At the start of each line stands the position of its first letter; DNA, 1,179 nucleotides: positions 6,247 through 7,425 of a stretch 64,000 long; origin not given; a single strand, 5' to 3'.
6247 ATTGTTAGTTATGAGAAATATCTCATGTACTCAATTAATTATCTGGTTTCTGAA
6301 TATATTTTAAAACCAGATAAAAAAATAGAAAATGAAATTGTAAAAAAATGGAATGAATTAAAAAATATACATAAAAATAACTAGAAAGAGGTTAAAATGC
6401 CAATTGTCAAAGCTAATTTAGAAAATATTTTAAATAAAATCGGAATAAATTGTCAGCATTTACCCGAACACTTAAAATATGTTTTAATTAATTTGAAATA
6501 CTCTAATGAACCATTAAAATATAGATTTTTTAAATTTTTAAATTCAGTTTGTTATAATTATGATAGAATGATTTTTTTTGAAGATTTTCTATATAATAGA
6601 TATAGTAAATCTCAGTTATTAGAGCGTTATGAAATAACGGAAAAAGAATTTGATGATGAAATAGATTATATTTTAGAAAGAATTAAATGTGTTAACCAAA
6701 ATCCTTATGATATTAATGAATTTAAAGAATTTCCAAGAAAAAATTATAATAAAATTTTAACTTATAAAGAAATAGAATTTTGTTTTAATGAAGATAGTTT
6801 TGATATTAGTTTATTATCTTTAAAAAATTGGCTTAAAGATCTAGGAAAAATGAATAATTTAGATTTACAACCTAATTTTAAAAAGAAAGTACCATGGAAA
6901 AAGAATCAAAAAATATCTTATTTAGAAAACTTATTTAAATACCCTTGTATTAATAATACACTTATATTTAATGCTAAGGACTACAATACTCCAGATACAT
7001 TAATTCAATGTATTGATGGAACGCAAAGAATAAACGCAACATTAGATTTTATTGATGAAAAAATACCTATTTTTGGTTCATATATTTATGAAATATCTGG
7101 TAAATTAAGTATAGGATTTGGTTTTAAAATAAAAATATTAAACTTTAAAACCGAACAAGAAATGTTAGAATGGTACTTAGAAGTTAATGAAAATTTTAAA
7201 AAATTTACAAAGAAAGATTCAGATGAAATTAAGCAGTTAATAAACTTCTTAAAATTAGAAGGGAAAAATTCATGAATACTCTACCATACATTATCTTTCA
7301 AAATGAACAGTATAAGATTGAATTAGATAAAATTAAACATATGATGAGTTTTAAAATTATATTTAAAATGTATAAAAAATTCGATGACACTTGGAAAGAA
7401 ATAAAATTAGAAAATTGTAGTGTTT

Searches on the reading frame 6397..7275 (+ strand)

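Call 13: search_protein_families(library=phrogs, proteins=[window:6397-7275:+], max_evalue=0.001)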
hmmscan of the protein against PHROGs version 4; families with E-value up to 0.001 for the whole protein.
window:6397-7275:+ (292 aa): 1 family
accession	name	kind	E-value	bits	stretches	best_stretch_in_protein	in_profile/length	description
phrog_1583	-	unknown function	1.3e-13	51.4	1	132-283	16-176/417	-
